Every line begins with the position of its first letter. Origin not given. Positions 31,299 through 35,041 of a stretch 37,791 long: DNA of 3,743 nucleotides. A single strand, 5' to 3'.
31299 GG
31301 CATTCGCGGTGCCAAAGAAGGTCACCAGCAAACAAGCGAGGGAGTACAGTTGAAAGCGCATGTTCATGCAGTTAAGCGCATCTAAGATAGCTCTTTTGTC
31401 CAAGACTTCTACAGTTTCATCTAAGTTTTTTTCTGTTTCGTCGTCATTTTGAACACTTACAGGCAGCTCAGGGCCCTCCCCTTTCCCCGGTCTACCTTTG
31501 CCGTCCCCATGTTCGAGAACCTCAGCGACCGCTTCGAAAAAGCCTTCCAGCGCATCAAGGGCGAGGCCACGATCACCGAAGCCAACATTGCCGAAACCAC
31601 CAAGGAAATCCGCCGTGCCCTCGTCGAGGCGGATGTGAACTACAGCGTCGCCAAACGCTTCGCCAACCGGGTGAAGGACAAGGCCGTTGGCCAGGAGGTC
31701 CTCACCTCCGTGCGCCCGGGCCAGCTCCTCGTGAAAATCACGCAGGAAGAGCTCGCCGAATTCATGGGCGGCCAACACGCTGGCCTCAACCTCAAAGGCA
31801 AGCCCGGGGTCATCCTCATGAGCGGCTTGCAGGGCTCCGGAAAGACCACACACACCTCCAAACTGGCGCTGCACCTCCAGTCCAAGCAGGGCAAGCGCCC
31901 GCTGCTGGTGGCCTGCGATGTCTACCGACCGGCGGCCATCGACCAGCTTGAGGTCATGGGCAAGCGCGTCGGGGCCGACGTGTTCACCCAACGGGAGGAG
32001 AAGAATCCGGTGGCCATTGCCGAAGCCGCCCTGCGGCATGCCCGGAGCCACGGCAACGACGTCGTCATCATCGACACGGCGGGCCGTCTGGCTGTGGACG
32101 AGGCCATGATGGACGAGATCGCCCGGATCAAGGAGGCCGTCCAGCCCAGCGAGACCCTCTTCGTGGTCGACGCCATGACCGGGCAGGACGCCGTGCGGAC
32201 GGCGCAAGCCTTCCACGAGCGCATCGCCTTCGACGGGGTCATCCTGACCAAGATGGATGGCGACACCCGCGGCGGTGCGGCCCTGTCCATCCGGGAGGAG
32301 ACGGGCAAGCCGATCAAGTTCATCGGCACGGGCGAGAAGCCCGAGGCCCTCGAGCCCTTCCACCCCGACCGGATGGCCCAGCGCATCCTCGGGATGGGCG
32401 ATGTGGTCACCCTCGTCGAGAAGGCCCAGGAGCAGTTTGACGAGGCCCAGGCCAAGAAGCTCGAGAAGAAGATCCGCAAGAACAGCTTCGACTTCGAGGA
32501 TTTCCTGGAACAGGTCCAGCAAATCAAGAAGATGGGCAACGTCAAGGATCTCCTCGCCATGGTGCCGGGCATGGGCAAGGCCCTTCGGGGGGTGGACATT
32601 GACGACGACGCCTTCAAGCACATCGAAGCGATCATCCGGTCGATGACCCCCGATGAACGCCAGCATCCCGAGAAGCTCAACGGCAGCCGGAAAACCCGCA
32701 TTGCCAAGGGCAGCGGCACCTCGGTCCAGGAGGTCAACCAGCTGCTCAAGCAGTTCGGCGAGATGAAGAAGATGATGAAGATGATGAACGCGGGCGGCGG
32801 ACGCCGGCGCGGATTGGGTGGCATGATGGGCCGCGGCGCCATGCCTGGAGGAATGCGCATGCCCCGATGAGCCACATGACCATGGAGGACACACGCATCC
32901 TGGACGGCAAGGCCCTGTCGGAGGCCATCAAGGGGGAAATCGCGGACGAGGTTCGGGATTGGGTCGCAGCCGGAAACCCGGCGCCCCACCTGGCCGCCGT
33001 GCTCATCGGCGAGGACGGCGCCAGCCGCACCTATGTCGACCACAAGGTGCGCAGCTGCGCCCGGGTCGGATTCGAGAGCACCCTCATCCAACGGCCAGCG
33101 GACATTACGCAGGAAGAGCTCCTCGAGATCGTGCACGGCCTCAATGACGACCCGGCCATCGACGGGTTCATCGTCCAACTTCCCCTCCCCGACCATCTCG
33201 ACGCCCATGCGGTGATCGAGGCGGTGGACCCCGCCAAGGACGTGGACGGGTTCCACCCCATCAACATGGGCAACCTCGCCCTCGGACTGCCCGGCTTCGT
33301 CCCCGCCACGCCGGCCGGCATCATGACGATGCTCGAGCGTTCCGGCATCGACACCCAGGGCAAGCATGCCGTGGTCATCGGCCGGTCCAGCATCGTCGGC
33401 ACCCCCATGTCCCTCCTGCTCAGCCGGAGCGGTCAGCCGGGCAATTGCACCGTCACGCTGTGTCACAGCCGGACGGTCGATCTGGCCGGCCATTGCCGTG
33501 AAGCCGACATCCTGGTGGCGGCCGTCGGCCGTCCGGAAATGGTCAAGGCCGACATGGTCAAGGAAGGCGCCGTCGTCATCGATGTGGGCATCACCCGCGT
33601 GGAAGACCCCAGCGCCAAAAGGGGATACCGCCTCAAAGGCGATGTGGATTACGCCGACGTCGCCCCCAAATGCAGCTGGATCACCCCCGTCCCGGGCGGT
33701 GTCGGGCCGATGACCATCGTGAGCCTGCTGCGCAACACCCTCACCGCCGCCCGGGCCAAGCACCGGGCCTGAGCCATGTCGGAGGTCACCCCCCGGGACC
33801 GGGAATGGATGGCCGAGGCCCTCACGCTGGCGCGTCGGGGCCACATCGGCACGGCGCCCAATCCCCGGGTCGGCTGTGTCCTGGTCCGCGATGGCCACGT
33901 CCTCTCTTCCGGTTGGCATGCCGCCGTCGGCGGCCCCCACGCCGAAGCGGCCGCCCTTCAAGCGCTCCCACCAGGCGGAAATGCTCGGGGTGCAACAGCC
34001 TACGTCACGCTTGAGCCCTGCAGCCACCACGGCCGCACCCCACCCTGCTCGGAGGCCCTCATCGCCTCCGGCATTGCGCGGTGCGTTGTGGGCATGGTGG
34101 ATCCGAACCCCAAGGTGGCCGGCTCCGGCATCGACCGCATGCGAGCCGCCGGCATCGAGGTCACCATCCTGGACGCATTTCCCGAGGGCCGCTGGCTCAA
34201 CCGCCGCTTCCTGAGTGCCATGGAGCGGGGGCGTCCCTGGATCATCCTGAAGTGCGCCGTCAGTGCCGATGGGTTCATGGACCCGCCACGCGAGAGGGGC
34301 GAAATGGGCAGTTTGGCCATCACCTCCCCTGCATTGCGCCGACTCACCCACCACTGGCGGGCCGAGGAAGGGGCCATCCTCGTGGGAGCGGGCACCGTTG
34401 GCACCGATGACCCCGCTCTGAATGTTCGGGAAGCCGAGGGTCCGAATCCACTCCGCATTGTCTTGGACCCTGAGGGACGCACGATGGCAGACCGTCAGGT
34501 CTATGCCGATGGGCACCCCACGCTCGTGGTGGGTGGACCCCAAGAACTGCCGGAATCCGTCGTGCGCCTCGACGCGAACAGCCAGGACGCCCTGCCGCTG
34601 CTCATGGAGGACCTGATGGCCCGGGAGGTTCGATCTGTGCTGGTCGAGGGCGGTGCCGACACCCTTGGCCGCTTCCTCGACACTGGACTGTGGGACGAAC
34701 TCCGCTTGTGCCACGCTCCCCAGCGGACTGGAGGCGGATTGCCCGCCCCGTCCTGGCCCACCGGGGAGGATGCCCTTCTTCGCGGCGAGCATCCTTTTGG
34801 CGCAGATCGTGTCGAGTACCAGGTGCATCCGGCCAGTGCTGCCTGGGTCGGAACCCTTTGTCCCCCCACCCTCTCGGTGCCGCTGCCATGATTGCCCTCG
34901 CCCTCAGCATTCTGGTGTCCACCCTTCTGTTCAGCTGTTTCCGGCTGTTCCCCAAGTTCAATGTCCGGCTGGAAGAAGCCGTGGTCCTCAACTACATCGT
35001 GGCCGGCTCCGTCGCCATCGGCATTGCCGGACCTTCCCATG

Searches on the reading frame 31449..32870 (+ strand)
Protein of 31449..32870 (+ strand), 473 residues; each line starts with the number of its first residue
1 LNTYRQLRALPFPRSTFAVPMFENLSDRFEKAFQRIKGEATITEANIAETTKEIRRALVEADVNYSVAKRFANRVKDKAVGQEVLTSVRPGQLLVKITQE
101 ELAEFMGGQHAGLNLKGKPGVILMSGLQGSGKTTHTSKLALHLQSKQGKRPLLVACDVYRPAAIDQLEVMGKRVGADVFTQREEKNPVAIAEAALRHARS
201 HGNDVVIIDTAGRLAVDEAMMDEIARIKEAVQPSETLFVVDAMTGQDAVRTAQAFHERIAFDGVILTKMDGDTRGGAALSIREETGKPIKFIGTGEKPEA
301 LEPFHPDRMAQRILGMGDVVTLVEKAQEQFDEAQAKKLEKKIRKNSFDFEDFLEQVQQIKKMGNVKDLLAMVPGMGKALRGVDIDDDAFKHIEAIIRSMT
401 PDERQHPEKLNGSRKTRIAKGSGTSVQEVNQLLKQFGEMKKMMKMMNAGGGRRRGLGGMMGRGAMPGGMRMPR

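Call 7: search_protein_families(library=pfam, proteins=[window:31449-32870:+], max_evalue=0.001)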
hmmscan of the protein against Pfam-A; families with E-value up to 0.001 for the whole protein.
window:31449-32870:+ (473 aa): 7 families
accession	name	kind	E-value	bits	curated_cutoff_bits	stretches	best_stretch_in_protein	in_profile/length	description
PF00448.28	SRP54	-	7.3e-76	254.6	22.7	1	120-315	2-196/196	SRP54-type protein, GTPase domain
PF02978.25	SRP_SPB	-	1.6e-36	125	27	1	346-443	1-91/91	Signal peptide binding domain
PF02881.24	SRP54_N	-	2.5e-19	69.7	22.4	1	25-102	1-75/75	SRP54-type protein, helical bundle domain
PF06414.18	Zeta_toxin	-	4.3e-06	26.7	22.3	1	117-211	14-103/199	Zeta toxin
PF13401.12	AAA_22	-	6.1e-06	27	27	1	119-230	5-110/130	AAA domain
PF02492.25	cobW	-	2.1e-05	24.6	20.7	1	121-271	2-155/180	CobW/HypB/UreG, nucleotide-binding domain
PF01656.29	CbiA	-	0.00021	21.7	25.4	0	124-290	4-104/125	CobQ/CobB/MinD/ParA nucleotide binding domain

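Call 11: find_encoding_contigs(protein=window:31449-32870:+, flank=10000, max_places=6)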
Protein window:31449-32870:+ (473 aa): no gene with exactly this product is on record in the collection.

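Call 14: find_encoding_contigs(protein=window:31509-32870:+, flank=10000, max_places=6)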
Protein window:31509-32870:+ (453 aa): 12 contigs read that carry it; 6 places shown.
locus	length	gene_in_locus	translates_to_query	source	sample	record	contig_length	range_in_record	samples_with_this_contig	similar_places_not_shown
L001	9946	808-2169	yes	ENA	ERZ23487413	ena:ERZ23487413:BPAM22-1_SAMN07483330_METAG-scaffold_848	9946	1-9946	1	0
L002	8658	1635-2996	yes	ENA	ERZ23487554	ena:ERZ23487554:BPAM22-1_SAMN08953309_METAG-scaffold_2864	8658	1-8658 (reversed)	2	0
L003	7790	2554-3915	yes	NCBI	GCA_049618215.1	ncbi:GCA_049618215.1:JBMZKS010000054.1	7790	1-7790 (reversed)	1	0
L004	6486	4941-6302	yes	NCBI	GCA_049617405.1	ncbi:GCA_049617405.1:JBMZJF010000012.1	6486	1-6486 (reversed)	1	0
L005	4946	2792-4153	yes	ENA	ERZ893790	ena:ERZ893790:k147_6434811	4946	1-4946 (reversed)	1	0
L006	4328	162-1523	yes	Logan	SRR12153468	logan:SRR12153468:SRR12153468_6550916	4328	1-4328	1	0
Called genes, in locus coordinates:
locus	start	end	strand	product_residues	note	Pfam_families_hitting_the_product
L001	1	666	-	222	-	?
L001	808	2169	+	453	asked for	PF02881:SRP54_N, PF00448:SRP54, PF02492:cobW (faint), PF06414:Zeta_toxin (weak), PF13401:AAA_22 (faint), PF02978:SRP_SPB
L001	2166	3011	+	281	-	PF00763:THF_DHG_CYH, PF02882:THF_DHG_CYH_C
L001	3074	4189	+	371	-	PF00383:dCMP_cyt_deam_1, PF01872:RibD_C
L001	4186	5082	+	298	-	-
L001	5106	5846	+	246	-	PF13472:Lipase_GDSL_2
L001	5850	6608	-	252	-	PF10988:DUF2807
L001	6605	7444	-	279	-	PF01503:PRA-PH (faint), PF03819:MazG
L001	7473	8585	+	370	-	PF09411:PagL (weak)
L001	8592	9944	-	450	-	?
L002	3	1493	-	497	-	?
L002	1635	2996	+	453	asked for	PF02881:SRP54_N, PF00448:SRP54, PF02492:cobW (faint), PF06414:Zeta_toxin (weak), PF13401:AAA_22 (faint), PF02978:SRP_SPB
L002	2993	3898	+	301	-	PF00763:THF_DHG_CYH, PF02882:THF_DHG_CYH_C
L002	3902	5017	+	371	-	PF00383:dCMP_cyt_deam_1, PF01872:RibD_C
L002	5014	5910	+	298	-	-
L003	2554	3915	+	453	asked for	PF02881:SRP54_N, PF00448:SRP54, PF02492:cobW (faint), PF06414:Zeta_toxin (weak), PF13401:AAA_22 (faint), PF02978:SRP_SPB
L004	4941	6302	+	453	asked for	PF02881:SRP54_N, PF00448:SRP54, PF02492:cobW (faint), PF06414:Zeta_toxin (weak), PF13401:AAA_22 (faint), PF02978:SRP_SPB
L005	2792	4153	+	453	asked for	PF02881:SRP54_N, PF00448:SRP54, PF02492:cobW (faint), PF06414:Zeta_toxin (weak), PF13401:AAA_22 (faint), PF02978:SRP_SPB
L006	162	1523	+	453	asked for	PF02881:SRP54_N, PF00448:SRP54, PF02492:cobW (faint), PF06414:Zeta_toxin (weak), PF13401:AAA_22 (faint), PF02978:SRP_SPB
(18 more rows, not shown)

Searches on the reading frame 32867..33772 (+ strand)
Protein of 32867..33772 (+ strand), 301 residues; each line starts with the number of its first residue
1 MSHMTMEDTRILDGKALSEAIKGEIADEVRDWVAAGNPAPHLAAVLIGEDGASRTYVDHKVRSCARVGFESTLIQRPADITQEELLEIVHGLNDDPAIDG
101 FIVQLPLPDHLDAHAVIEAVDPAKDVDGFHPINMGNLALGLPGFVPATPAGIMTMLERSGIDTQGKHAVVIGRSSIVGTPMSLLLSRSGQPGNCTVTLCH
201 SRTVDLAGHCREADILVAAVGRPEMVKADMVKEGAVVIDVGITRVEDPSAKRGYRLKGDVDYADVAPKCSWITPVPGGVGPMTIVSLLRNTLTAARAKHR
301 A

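Call 7: search_protein_families(library=pfam, proteins=[window:32867-33772:+], max_evalue=0.001)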
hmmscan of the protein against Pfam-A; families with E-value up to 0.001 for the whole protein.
window:32867-33772:+ (301 aa): 2 families
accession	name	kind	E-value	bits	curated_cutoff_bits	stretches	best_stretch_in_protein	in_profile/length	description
PF02882.25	THF_DHG_CYH_C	-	9.3e-68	227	27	1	130-297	1-158/160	Tetrahydrofolate dehydrogenase/cyclohydrolase, NAD(P)-binding domain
PF00763.28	THF_DHG_CYH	-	2.1e-38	131.6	32.8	1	12-127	1-115/115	Tetrahydrofolate dehydrogenase/cyclohydrolase, catalytic domain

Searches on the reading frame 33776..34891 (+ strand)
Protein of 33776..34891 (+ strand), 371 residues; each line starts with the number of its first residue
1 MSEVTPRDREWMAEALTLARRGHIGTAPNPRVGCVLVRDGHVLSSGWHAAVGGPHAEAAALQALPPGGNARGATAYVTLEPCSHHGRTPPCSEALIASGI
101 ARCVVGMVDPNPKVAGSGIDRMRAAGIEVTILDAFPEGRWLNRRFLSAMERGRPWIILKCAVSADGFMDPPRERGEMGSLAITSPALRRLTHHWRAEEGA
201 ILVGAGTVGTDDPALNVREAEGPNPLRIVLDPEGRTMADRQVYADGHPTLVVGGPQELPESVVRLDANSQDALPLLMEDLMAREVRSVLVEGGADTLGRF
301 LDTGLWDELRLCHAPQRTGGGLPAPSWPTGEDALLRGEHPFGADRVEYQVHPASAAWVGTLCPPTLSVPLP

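Call 7: search_protein_families(library=pfam, proteins=[window:33776-34891:+], max_evalue=0.001)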
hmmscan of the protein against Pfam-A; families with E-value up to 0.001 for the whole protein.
window:33776-34891:+ (371 aa): 3 families
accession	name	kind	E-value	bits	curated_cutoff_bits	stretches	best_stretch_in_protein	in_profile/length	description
PF01872.23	RibD_C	-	5e-32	111.8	24.1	1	154-320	1-167/197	RibD C-terminal domain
PF00383.29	dCMP_cyt_deam_1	-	1.1e-18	67.5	25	1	8-107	4-102/102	Cytidine and deoxycytidylate deaminase zinc-binding region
PF14437.12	MafB19-deam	-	2.3e-08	34.5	27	1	10-123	5-117/142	MafB19-like deaminase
